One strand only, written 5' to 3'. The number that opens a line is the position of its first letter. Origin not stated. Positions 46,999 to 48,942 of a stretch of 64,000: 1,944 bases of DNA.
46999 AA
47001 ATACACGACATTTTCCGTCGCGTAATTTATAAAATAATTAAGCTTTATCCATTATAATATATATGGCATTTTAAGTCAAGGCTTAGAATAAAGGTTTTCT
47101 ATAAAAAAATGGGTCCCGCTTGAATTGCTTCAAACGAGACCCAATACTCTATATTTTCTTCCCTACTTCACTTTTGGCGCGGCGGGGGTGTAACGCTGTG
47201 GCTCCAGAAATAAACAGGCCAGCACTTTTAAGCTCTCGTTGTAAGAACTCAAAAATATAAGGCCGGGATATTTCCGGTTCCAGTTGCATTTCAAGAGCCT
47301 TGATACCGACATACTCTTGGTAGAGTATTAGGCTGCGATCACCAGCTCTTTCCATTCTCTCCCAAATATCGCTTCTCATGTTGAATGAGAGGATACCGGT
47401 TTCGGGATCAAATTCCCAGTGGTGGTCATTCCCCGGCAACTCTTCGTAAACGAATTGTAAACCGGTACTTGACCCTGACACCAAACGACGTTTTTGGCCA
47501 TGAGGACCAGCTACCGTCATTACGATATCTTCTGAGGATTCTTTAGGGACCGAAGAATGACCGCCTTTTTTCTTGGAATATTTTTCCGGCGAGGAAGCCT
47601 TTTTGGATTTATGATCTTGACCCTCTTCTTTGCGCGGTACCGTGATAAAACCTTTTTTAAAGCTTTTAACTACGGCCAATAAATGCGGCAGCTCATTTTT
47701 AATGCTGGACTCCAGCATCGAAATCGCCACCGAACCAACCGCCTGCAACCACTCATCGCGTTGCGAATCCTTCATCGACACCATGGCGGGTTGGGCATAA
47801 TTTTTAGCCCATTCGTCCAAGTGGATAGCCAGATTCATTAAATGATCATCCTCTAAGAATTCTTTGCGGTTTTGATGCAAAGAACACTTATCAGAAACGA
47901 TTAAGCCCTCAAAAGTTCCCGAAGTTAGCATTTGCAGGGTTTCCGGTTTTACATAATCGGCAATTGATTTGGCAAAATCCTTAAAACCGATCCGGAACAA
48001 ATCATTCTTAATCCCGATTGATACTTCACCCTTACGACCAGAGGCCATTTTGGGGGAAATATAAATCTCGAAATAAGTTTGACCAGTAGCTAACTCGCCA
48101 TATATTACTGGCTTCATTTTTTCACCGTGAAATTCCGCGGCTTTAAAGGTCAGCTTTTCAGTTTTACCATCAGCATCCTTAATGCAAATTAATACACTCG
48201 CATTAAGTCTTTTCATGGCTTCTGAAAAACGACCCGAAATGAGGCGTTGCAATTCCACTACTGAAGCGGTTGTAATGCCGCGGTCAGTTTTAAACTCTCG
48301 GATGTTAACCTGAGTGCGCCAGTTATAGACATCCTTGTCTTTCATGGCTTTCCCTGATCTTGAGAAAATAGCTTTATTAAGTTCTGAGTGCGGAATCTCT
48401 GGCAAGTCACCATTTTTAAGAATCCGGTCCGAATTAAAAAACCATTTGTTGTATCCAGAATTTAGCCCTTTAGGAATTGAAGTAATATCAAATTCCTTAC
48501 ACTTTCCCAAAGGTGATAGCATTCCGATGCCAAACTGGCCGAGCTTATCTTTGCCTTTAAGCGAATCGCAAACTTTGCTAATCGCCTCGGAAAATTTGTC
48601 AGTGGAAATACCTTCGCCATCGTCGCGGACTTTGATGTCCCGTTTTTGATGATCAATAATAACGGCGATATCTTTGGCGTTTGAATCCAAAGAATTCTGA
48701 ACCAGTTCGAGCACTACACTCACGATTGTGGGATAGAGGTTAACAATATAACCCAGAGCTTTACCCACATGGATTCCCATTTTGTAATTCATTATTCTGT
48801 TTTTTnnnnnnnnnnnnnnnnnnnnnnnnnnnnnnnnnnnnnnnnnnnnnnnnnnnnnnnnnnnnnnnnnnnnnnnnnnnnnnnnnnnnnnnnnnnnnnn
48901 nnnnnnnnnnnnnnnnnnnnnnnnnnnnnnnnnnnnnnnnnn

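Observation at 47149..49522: Two-gene operon: MORC/paraMORC-type GHKL ATPase plus unknown partner - candidate defense or DNA-processing module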

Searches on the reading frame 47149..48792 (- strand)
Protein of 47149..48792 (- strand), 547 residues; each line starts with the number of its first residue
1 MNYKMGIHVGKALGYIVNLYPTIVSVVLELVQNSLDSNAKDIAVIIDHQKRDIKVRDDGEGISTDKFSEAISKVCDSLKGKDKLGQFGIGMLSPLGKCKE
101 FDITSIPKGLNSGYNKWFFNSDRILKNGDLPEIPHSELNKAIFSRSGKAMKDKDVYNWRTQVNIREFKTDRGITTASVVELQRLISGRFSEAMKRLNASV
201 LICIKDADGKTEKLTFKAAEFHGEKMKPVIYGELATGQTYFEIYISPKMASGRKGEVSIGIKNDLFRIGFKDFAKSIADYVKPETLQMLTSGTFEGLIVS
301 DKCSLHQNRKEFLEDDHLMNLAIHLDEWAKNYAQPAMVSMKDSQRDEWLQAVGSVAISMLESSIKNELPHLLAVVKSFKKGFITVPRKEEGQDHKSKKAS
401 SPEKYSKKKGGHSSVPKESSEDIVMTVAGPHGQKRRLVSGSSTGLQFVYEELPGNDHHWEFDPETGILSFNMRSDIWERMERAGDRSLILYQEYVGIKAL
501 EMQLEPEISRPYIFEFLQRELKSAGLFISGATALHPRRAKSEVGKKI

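Call 6: search_protein_families(library=pfam, proteins=[window:47149-48792:-], max_evalue=0.01)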
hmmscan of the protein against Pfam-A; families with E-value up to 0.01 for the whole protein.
window:47149-48792:- (547 aa): 3 families
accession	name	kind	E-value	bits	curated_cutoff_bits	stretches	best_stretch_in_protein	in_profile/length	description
PF13589.12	HATPase_c_3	-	7e-15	55.7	25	1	25-117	5-103/137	Histidine kinase-, DNA gyrase B-, and HSP90-like ATPase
PF02518.31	HATPase_c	-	1.5e-05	25.8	26.4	1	23-91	6-77/111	Histidine kinase-, DNA gyrase B-, and HSP90-like ATPase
PF25794.1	SACS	-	0.0017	18.7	32.8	0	14-52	9-46/247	Sacsin domain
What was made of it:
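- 48433..48792 (-): ATPase residues 1-120: N-terminal strap plus Bergerat-fold ATP-binding domain. E29, N33, D57, G59, G61, G85, G88, G90 and C98 are invariant or nearly invariant. Pfam PF13589 E 7e-15 (call 6).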

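Call 7: search_protein_families(library=padloc, proteins=[window:47149-48792:-], max_evalue=1)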
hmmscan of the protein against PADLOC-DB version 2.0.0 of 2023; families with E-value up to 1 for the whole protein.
window:47149-48792:- (547 aa): 4 families
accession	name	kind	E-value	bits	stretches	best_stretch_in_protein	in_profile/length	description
PDLC03968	TmtA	-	0.00022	17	1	18-91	70-144/1486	-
PDLC03971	TmtA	-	0.0011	14.5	1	26-105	57-144/1782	-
PDLC03485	REase_II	-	0.0032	13.9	1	18-114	21-123/611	Type II restriction enzyme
PDLC03419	REase_II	-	0.028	10.7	1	17-71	19-75/695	Type II restriction enzyme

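Call 8: find_homologous_proteins(query=window:47149-48792:-)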
Query window:47149-48792:- (547 aa): 42 proteins with E <= 0.001 among 8000 candidates.
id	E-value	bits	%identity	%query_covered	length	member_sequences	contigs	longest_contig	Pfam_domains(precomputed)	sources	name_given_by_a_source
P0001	0.0e+0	1208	98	100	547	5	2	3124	PF02518.32,PF13589.13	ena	-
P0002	0.0e+0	1063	85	99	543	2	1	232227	PF02518.32,PF13589.13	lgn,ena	-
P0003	1.5e-257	873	70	100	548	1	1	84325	PF02518.32,PF13589.13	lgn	-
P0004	1.9e-253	860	68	100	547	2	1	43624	PF02518.32,PF13589.13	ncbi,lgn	ncbi:MAG: ATP-binding protein [Patescibacteria group bacterium]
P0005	1.1e-248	844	67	100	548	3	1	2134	PF02518.32,PF13589.13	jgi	jgi:hypothetical protein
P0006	2.0e-242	824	66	100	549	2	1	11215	PF02518.32,PF13589.13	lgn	-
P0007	2.5e-228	777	63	100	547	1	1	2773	PF02518.32,PF13589.13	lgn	-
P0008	8.0e-209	713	57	100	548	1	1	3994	PF02518.32,PF13589.13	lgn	-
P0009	1.2e-202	692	56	100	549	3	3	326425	PF02518.32,PF13589.13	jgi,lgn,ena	-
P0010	2.4e-181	622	52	99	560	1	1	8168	PF02518.32,PF13589.13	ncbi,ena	-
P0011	3.4e-181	621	51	99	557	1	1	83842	PF02518.32,PF13589.13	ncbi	-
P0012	7.7e-180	617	52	99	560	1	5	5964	PF02518.32,PF13589.13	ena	-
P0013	3.5e-176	605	51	100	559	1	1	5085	PF02518.32,PF13589.13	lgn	-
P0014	1.8e-175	603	51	99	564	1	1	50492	PF02518.32,PF13589.13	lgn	-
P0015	3.6e-175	602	50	99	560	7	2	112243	PF02518.32,PF13589.13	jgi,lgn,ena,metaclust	metaclust:\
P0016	1.3e-173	597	51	99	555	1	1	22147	PF02518.32,PF13589.13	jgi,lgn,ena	-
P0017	6.1e-170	584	51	100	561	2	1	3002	PF02518.32,PF13589.13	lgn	-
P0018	2.9e-169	582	52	99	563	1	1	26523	PF02518.32,PF13589.13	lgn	-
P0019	5.5e-169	581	51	99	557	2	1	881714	PF02518.32,PF13589.13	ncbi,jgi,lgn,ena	ncbi:MAG: ATP-binding protein [Patescibacteria group bacterium]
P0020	1.3e-168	580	50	99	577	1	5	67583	PF02518.32,PF13589.13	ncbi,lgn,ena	-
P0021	1.5e-168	580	51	99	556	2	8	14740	PF02518.32,PF13589.13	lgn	-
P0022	1.6e-168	580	51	99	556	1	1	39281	PF02518.32,PF13589.13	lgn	-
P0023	6.7e-168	578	50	100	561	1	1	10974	PF02518.32,PF13589.13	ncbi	-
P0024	2.1e-166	573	50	100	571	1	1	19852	PF02518.32,PF13589.13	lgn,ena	-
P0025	2.8e-166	572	50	99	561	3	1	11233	PF02518.32,PF13589.13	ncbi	-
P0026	3.6e-166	572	52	99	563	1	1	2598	PF02518.32,PF13589.13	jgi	jgi:hypothetical protein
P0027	1.8e-165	570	49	99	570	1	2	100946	PF02518.32,PF13589.13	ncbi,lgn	-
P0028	2.6e-165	569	49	99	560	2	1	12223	PF02518.32,PF13589.13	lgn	-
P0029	4.0e-162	559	49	100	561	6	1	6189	PF02518.32,PF13589.13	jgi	jgi:hypothetical protein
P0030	5.4e-158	545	49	99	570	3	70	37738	PF02518.32,PF13589.13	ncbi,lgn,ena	-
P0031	8.8e-157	541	47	99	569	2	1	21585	PF02518.32,PF13589.13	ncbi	-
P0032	1.4e-155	537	48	99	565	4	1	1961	PF02518.32,PF13589.13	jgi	-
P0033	1.5e-152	527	48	99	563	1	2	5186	PF02518.32,PF13589.13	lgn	-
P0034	6.6e-149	515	46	99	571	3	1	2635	PF02518.32,PF13589.13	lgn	-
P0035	2.7e-148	513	46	99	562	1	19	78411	PF13589.13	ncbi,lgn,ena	-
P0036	6.5e-86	307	35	95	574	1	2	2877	PF02518.32,PF13589.13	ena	-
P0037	5.1e-78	281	32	93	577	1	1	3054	PF02518.32,PF13589.13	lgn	-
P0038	5.9e-77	278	32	97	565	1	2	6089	PF13589.13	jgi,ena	-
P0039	9.8e-69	250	32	98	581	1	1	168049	PF13589.13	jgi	jgi:hypothetical protein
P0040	4.4e-61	225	30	92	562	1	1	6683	PF13589.13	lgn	-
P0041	1.3e-35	141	25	88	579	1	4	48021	PF02518.32,PF13589.13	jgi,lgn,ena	-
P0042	3.3e-26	110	25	86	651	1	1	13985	PF13589.13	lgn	-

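Call 9: search_protein_families(library=ncbifam, proteins=[window:47149-48792:-], max_evalue=0.1)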
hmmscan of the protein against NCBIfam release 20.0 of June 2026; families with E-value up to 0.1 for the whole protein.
window:47149-48792:- (547 aa): 18 families
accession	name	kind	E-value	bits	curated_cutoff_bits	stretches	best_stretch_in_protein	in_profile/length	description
TIGR00585.2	mutl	equivalog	2.7e-10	39.8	180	1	24-72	22-71/555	DNA mismatch repair endonuclease MutL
NF047352.1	P_loop_sacsin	domain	4.8e-09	36.5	50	1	26-103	3-79/80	sacsin N-terminal ATP-binding-like domain-containing protein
NF050001.1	restrict_BbrUII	equivalog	1.6e-08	33.6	550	1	8-69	8-66/659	BbrUII/HgiDII family restriction enzyme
NF000951.0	PRK00095.2-1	equivalog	7.9e-07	28.1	391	1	23-72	25-74/559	DNA mismatch repair endonuclease MutL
NF000953.0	PRK00095.2-4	equivalog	1.2e-06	27.8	693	1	25-80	25-81/611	DNA mismatch repair endonuclease MutL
NF000949.0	PRK00095.1-2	equivalog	1.6e-06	27.4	750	1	25-73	29-78/634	DNA mismatch repair endonuclease MutL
NF000948.0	PRK00095.1-1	equivalog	2.6e-06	26.7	701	1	25-73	25-74/625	DNA mismatch repair endonuclease MutL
NF000950.0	PRK00095.1-3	equivalog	8.7e-06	24.4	756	1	25-75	26-77/641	DNA mismatch repair endonuclease MutL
NF000952.0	PRK00095.2-2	subfamily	0.00012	20.7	840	1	24-73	24-74/623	DNA mismatch repair endonuclease MutL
NF010683.0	PRK14083.1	equivalog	0.0014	17.2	455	1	40-95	54-118/604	HSP90 family protein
NF041932.1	MzaB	equivalog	0.0014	17.1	850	1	26-106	15-101/480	MZA anti-phage system associated ATPase MzaB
NF000954.0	PRK00095.2-5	equivalog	0.0019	16.7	937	1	24-73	28-78/588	DNA mismatch repair endonuclease MutL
NF003218.0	PRK04184.1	equivalog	0.0044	15.6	274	1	21-91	35-118/539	DNA topoisomerase VI subunit B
NF008298.1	PRK11086.1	subfamily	0.012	14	520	1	22-83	423-489/529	DcuS/MalK family sensor histidine kinase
NF003555.1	PRK05218.1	equivalog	0.032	12.7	371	1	36-77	55-96/614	molecular chaperone HtpG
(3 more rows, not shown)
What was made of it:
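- On HtpG/Hsp90: PRK05218 scores 12.7 bits against 371, and PRK14083 scores 17.2 against 455 (call 9).
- On Sensor histidine kinase: Kinase models score 12 to 14 bits against cut-offs of 350 to 775 (calls 6, 9).
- On Known defence systems with GHKL components (Mza, Tmt, GHKL-type II REases) in PADLOC/NCBIfam: MzaB scores 17 bits against 850, and BbrUII scores 33.6 against 550 (call 9).
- Scores fall far below every curated cut-off: MutL 39.8 against 180 bits, HtpG 12.7 against 371, Top6B 12.5 to 15.6 against 274 to 381, and histidine kinases 12 to 14 against 350 to 775 (call 9).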

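Call 10: search_protein_families(library=phrogs, proteins=[window:47149-48792:-], max_evalue=0.1)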
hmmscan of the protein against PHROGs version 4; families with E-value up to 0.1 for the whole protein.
window:47149-48792:- (547 aa): 8 families
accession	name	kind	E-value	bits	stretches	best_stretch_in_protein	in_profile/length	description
phrog_6203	-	unknown function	3e-12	46.9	1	8-219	11-214/644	-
phrog_24466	-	unknown function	0.0011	18.6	1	24-75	24-76/597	-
phrog_2979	-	lysis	0.0047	16.6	1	36-115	57-143/846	RIIA lysis inhibitor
phrog_543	-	DNA, RNA and nucleotide metabolism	0.0098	15.1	1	18-67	65-121/661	DNA topoisomerase II large subunit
phrog_612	-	lysis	0.012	15.7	1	54-115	80-143/725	RIIA lysis inhibitor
phrog_6077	-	unknown function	0.027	14.6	1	27-92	22-82/366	-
phrog_30832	-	lysis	0.046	13.3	1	50-162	77-189/735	RIIA lysis inhibitor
phrog_609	-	lysis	0.099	11.5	0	53-118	81-148/1055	RIIB lysis inhibitor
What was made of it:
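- Closest known: Phage rIIA. Same: phrog_6203, of unknown function, is the best phage-family match (E 3e-12, call 10).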

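Call 12: find_encoding_contigs(protein=P0009, flank=6000, max_places=2)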
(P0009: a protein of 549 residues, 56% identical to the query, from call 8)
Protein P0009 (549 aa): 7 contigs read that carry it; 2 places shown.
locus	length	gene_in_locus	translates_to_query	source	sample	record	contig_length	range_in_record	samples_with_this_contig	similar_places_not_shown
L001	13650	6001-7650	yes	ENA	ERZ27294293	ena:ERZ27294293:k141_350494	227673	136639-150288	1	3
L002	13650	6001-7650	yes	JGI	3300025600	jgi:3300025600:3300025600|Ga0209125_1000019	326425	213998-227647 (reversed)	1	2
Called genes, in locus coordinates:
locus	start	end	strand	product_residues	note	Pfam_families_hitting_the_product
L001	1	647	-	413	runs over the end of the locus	PF12704:MacB_PCD, PF02687:FtsX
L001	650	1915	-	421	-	PF12704:MacB_PCD, PF02687:FtsX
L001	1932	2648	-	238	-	PF02463:SMC_N, PF00005:ABC_tran, PF13304:AAA_21 (faint)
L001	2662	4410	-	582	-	PF25990:Beta-barrel_YknX (faint)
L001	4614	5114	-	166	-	PF03449:GreA_GreB_N, PF01272:GreA_GreB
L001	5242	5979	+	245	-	-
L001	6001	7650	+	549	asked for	PF02518:HATPase_c (faint), PF13589:HATPase_c_3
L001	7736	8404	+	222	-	-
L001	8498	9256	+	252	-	PF00657:Lipase_GDSL, PF13472:Lipase_GDSL_2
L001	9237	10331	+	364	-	PF01757:Acyl_transf_3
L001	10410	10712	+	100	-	PF01258:zf-dskA_traR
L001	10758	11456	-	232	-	-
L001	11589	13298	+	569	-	PF00999:Na_H_Exchanger, PF02254:TrkA_N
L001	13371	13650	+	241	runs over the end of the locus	PF13353:Fer4_12, PF04055:Radical_SAM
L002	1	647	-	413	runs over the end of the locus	PF12704:MacB_PCD, PF02687:FtsX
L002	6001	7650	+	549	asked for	PF02518:HATPase_c (faint), PF13589:HATPase_c_3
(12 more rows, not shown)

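Call 13: find_encoding_contigs(protein=P0019, flank=6000, max_places=2)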
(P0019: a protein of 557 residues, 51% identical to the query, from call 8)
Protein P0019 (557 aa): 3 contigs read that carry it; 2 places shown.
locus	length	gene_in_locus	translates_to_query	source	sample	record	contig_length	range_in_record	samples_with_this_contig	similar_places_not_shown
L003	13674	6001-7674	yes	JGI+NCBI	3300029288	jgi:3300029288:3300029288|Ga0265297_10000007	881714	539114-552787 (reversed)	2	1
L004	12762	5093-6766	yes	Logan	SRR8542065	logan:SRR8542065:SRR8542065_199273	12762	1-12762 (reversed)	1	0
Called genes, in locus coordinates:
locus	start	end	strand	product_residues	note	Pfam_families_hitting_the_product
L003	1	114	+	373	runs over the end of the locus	PF01594:AI-2E_transport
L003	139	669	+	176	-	PF02915:Rubrerythrin, PF23458:DUF7130 (weak), PF21349:RUBY_RBDX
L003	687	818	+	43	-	PF06397:Desulfoferrod_N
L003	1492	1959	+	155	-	PF03073:TspO_MBR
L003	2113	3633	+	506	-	PF00215:OMPdecase, PF00156:Pribosyltran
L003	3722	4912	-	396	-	-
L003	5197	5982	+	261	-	-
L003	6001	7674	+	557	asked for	PF02518:HATPase_c (weak), PF13589:HATPase_c_3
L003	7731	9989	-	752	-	PF00403:HMA, PF00122:E1-E2_ATPase, PF00702:Hydrolase, PF08282:Hydrolase_3 (weak)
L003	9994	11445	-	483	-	PF00403:HMA, PF13386:DsbD_2, PF13473:Cupredoxin_1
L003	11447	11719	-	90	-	PF02583:Trns_repr_metal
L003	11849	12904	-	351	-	PF13793:Pribosyltran_N, PF00156:Pribosyltran (weak)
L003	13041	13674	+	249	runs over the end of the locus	PF02535:Zip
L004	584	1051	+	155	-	PF03073:TspO_MBR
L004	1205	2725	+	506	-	PF00215:OMPdecase, PF00156:Pribosyltran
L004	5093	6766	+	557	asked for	PF02518:HATPase_c (weak), PF13589:HATPase_c_3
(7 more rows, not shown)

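Call 14: find_encoding_contigs(protein=P0039, flank=6000, max_places=2)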
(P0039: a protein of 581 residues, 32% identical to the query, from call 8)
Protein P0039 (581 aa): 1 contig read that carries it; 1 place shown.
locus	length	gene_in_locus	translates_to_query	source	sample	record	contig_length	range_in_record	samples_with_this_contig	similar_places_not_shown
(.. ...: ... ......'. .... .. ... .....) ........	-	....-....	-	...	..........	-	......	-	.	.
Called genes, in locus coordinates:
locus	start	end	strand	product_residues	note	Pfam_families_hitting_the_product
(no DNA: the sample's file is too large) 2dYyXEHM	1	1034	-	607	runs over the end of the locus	PF03485:Arg_tRNA_synt_N, PF00750:tRNA-synt_1d, PF05746:DALR_1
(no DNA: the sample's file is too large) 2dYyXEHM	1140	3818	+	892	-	PF00690:Cation_ATPase_N, PF00122:E1-E2_ATPase, PF00702:Hydrolase, PF13246:Cation_ATPase, PF08282:Hydrolase_3 (weak), PF00689:Cation_ATPase_C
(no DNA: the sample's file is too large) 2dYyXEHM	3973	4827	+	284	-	-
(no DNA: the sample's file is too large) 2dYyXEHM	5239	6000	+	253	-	-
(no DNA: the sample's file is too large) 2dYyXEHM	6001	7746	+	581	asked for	PF13589:HATPase_c_3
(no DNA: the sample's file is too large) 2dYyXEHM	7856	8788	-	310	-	PF02540:NAD_synthase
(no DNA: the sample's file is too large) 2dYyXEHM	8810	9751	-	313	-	PF13793:Pribosyltran_N, PF00156:Pribosyltran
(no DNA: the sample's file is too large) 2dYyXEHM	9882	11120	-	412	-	PF17767:NAPRTase_N, PF04095:NAPRTase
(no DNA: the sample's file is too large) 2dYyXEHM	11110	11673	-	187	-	-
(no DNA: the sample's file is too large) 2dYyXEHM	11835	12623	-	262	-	-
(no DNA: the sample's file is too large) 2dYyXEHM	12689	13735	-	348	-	-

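Call 16: find_encoding_contigs(protein=P0041, flank=6000, max_places=2)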
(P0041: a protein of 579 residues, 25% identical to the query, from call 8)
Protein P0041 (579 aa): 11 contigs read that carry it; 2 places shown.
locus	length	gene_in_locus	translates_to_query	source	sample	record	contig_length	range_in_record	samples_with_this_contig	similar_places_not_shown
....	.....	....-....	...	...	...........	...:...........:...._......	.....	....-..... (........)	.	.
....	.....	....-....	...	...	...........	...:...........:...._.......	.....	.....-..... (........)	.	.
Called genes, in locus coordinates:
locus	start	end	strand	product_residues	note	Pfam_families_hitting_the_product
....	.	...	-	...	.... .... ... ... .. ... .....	-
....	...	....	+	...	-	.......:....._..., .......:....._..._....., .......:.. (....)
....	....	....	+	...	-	-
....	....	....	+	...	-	-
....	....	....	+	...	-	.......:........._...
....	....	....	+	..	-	-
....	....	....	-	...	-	-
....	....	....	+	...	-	-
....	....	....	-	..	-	-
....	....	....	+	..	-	-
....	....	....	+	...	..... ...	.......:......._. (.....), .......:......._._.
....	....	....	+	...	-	-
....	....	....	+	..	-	-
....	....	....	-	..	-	-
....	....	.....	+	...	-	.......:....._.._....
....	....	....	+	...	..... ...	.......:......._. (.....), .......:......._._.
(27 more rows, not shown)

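Call 17: find_encoding_contigs(protein=P0042, flank=6000, max_places=2)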
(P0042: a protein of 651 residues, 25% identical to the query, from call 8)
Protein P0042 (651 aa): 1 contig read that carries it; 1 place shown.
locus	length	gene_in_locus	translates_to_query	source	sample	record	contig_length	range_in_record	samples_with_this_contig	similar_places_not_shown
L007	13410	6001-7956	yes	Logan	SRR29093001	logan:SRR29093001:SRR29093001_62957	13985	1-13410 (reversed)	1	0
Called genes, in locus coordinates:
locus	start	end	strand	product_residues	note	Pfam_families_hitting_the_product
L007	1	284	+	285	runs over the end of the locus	?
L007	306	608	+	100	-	-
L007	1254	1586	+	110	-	-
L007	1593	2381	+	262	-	PF00557:Peptidase_M24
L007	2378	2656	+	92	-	-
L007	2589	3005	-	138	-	-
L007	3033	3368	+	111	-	-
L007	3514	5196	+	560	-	-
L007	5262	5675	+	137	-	-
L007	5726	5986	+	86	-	-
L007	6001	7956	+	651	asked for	PF13589:HATPase_c_3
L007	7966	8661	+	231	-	-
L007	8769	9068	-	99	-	-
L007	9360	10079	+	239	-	PF26809:Phage_T4_gp13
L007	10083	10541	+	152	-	-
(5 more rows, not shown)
